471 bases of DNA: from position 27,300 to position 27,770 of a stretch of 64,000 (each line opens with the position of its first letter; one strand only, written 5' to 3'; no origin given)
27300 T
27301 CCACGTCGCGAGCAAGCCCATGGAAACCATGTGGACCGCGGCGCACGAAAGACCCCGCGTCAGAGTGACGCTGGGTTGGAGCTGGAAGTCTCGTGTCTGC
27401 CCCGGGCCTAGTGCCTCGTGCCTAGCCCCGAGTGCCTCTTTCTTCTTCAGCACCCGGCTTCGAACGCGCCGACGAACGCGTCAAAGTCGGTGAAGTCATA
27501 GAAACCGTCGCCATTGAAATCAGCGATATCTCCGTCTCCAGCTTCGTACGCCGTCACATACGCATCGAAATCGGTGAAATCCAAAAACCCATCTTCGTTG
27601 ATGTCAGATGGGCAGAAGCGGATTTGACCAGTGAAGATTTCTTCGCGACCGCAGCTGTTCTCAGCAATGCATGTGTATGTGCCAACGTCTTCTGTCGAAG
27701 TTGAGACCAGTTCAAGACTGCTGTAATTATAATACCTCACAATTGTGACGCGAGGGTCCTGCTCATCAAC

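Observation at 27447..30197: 916-aa secreted protein built from a triplicated ~200-aa domain of unknown family plus two Ig-like segments; a candidate scaffold in the dockerin cluster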

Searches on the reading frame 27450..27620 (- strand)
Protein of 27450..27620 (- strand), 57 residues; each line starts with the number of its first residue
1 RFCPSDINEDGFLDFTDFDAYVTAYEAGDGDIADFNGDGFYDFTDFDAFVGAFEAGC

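Call 56: find_homologous_proteins(query=A3, max_evalue=0.001)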
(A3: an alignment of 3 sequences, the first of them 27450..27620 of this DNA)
Query A3 (3 sequences) (57 aa, profile of the alignment): 73 proteins with E <= 0.001 among 307 candidates.
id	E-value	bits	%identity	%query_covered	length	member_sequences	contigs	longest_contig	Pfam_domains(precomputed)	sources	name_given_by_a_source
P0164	3.3e-25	105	78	96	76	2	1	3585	-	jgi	jgi:hypothetical protein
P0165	8.7e-24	101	74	100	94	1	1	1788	PF00036.39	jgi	jgi:hypothetical protein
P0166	1.8e-22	97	73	96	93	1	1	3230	PF01839.30,PF13517.13,PF00036.39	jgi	jgi:hypothetical protein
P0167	5.7e-22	95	67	96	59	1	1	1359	PF00036.39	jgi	-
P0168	6.9e-22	95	68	100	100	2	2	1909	PF13405.13,PF00036.39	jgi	jgi:hypothetical protein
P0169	1.5e-21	94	75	96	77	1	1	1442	PF13405.13,PF00036.39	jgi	jgi:hypothetical protein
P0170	5.3e-21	92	75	96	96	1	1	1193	-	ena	-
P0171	6.4e-21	92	73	96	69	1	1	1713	-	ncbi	-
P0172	8.7e-21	91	69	96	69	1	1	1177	-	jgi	jgi:hypothetical protein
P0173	8.8e-21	91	75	96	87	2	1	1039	-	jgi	jgi:hypothetical protein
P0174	4.3e-20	89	72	95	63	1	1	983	PF01839.30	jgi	jgi:hypothetical protein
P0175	6.4e-20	89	64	96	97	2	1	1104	PF00036.39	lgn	-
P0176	9.6e-20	88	69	96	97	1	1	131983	-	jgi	-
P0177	9.6e-20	88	73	96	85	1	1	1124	-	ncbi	-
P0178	1.0e-19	88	68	100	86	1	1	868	PF01839.30,PF00036.39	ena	-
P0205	5.5e-14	70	55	96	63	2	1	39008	PF13405.13,PF13499.13,PF00036.39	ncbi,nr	ncbi:MAG: GC-type dockerin domain-anchored protein [Planctomycetota bacterium]|nr:GC-type dockerin d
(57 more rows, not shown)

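Call 64: predict_structure(alignment_id=A4)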
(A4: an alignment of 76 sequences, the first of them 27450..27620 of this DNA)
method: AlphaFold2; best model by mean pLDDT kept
length: 57 residues; sequences in the alignment: 76
mean_pLDDT: 94.0   pTM: 0.78
mean pLDDT of the five models: 94.0, 93.9, 93.7, 93.5, 92.5
residues with pLDDT >= 90: 54; 70-90: 2; 50-70: 1; < 50: 0
segments of 3 or more residues with pLDDT < 50: none
pLDDT, mean of each block of 10 residues (from residue 1): 87 96 96 95 96 94
secondary structure, 60 per line:
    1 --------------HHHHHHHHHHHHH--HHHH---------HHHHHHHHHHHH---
elements in order: H15-27 H30-33 H43-54

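Call 66: fold_search(model_id=the predicted structure, library=pdb)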
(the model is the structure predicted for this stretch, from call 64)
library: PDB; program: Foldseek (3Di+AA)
matches with E <= 10: 12; with E <= 0.001: 0
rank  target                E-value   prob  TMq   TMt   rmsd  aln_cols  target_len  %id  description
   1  2opo_C                1.9e+00  0.11  0.34  0.25   7.8        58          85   26  Crystal structure of the calcium-binding pollen allergen Che a 3 (released 2007-02-06)
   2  6kg9_MODEL_1_A        2.5e+00  0.41  0.54  0.48   3.0        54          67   28  Solution structure of CaDoc0917 from Clostridium acetobutylicum (released 2020-07-08)
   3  6kgf_D                3.9e+00  0.25  0.52  0.50   3.0        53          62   28  Crystal structure of CaDoc0917(R16D)-CaCohA2 complex at pH 8.2 (released 2020-07-08)
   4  6kgf_B                4.4e+00  0.18  0.48  0.46   3.2        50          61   28  Crystal structure of CaDoc0917(R16D)-CaCohA2 complex at pH 8.2 (released 2020-07-08)
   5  2opo_A                4.6e+00  0.06  0.32  0.24   7.6        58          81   24  Crystal structure of the calcium-binding pollen allergen Che a 3 (released 2007-02-06)
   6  2vn5_D                5.2e+00  0.30  0.60  0.62   2.6        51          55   25  The Clostridium cellulolyticum dockerin displays a dual binding mode for its cohesin partner (released 2008-05-20)
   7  6kge_B                5.2e+00  0.18  0.51  0.49   3.2        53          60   28  Crystal structure of CaDoc0917(R16D)-CaCohA2 complex at pH 5.5 (released 2020-07-08)
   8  2opo_D                5.2e+00  0.06  0.32  0.24   8.3        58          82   22  Crystal structure of the calcium-binding pollen allergen Che a 3 (released 2007-02-06)
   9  2vn5_B                5.5e+00  0.30  0.60  0.61   2.5        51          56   25  The Clostridium cellulolyticum dockerin displays a dual binding mode for its cohesin partner (released 2008-05-20)
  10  2ozn_B                5.9e+00  0.23  0.59  0.30   2.5        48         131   21  The Cohesin-Dockerin Complex of NagJ and NagH from Clostridium perfringens (released 2008-05-06)
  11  6kgc_B                7.5e+00  0.15  0.53  0.52   3.0        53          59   28  Crystal structure of CaDoc0917(R49D)-CaCohA2 complex at pH 5.4 (released 2020-07-08)
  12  6kgd_B                8.5e+00  0.14  0.54  0.54   3.1        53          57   26  Crystal structure of CaDoc0917(R49D)-CaCohA2 complex at pH 8.0 (released 2020-07-08)
